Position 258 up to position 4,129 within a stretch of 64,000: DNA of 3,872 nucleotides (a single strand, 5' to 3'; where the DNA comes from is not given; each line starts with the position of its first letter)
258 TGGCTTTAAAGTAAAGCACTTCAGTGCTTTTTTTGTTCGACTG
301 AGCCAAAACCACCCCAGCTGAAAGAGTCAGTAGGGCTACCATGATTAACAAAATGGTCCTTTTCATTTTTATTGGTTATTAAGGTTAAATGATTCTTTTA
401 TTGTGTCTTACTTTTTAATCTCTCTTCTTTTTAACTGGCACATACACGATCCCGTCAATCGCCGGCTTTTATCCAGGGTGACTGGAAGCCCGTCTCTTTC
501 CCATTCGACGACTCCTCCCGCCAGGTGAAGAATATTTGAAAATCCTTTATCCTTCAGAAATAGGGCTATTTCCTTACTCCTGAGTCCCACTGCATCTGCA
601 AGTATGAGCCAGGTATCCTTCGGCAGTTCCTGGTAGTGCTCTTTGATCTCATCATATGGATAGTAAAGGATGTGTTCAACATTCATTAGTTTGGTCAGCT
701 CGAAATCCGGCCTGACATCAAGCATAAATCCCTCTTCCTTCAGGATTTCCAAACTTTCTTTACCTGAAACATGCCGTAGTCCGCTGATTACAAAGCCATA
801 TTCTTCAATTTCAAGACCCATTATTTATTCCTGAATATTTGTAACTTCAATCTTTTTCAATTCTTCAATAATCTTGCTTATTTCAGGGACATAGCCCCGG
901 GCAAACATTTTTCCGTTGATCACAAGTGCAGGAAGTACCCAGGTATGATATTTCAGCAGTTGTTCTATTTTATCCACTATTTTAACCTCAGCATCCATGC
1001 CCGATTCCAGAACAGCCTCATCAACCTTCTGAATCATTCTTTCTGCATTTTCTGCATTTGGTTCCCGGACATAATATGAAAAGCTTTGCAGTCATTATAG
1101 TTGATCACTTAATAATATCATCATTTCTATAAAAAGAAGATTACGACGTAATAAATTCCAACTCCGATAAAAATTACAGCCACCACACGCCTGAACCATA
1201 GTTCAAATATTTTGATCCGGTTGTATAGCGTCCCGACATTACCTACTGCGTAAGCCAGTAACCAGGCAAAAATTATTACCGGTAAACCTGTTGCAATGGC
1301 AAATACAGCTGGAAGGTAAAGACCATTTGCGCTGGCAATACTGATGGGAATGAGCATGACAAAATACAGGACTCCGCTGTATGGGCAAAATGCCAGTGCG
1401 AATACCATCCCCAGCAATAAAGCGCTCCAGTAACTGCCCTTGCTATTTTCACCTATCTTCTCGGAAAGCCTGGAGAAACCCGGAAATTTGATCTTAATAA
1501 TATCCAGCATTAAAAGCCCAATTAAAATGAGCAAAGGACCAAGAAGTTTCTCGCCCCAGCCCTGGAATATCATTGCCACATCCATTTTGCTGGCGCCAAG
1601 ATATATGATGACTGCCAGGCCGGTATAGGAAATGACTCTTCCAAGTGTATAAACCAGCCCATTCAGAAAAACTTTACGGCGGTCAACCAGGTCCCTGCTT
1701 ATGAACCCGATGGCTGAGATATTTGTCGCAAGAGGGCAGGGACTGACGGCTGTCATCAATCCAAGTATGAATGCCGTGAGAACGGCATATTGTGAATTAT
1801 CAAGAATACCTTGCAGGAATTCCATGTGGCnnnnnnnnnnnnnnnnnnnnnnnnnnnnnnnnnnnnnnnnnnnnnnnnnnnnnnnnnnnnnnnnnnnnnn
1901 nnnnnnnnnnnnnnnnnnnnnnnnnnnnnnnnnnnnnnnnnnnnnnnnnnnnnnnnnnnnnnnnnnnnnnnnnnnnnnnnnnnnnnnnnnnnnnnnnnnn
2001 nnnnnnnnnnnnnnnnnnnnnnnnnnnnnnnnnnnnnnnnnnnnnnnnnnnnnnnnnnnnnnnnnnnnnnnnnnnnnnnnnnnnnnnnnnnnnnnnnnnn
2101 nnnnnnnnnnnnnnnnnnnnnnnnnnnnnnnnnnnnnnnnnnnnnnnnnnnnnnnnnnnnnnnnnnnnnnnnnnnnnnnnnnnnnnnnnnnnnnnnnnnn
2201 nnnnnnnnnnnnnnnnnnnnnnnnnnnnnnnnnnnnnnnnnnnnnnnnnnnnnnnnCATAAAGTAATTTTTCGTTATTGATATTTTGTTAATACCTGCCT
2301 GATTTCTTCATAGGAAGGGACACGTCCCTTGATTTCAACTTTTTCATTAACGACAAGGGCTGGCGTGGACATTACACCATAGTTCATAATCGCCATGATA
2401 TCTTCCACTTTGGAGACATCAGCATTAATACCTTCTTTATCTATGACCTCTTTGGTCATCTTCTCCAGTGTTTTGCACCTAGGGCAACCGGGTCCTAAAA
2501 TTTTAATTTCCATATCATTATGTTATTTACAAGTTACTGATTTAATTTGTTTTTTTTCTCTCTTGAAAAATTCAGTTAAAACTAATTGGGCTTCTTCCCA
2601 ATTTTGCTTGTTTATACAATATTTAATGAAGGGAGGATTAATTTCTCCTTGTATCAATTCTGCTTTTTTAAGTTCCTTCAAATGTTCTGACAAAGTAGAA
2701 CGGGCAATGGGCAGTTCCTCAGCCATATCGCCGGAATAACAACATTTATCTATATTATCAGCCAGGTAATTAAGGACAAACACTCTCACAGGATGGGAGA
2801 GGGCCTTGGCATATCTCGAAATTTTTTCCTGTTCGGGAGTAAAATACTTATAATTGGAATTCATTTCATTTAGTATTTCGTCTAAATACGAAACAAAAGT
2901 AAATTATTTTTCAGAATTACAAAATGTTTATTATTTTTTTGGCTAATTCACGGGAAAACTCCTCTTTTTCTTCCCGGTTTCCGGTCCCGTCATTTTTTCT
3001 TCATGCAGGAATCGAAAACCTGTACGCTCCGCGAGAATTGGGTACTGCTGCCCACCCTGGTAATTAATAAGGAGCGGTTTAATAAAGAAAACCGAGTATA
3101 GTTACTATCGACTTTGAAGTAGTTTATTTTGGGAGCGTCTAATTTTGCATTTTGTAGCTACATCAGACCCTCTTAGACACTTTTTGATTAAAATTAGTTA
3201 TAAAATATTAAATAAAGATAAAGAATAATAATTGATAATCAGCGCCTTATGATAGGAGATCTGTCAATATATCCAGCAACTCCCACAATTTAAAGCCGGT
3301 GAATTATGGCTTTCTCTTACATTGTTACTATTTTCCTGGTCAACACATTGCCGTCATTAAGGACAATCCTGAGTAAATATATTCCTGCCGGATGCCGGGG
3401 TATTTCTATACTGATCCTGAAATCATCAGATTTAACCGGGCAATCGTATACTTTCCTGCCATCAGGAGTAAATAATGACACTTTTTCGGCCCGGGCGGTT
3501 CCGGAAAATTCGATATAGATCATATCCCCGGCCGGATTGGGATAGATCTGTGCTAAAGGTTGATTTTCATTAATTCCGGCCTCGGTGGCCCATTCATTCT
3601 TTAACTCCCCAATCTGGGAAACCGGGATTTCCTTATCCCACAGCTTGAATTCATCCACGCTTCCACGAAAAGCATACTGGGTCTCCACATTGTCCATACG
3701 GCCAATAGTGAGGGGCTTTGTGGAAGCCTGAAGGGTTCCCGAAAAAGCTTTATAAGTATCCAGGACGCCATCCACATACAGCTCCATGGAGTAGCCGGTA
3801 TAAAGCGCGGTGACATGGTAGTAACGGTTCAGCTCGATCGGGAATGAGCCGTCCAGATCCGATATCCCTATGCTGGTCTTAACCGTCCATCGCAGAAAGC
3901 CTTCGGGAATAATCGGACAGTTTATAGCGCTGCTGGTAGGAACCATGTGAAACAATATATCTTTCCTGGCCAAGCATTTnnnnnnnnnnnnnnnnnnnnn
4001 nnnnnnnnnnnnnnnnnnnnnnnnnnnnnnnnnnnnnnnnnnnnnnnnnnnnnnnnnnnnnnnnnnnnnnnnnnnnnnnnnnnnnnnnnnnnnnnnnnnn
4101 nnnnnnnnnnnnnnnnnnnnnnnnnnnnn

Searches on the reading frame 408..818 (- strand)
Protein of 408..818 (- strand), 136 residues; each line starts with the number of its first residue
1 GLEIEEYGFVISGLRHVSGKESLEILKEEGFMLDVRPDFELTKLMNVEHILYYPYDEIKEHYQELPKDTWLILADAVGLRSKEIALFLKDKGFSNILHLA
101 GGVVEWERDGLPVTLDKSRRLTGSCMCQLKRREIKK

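Call 54: search_protein_families(library=pfam, proteins=[window:408-818:-], max_evalue=0.00001)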
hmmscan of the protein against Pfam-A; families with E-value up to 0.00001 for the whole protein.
window:408-818:- (136 aa): 1 family
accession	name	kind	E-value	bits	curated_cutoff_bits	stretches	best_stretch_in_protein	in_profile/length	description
PF00581.25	Rhodanese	-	1.1e-07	32.7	22.2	1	26-108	9-101/102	Rhodanese-like domain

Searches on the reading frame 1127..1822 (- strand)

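Call 54: search_protein_families(library=pfam, proteins=[window:1127-1822:-], max_evalue=0.00001)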
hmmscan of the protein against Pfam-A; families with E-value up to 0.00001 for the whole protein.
window:1127-1822:- (231 aa): 2 families
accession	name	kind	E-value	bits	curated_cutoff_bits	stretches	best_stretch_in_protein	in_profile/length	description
PF13386.12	DsbD_2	-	3.1e-21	76.6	24.9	1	16-224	1-199/199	Cytochrome C biogenesis protein transmembrane region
PF02683.22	DsbD_TM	-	5.8e-11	42.5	27.1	1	13-206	4-202/219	Cytochrome C biogenesis protein transmembrane domain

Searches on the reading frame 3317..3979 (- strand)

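Call 54: search_protein_families(library=pfam, proteins=[window:3317-3979:-], max_evalue=0.00001)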
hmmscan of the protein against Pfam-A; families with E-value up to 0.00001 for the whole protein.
window:3317-3979:- (220 aa): 2 families
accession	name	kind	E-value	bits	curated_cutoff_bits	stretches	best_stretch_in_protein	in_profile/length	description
PF13385.13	Laminin_G_3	-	1.4e-15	58.2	27.6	1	25-123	52-150/151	Concanavalin A-like lectin/glucanases superfamily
PF18962.6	Por_Secre_tail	-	4.2e-09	37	27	1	145-218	1-74/75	Secretion system C-terminal sorting domain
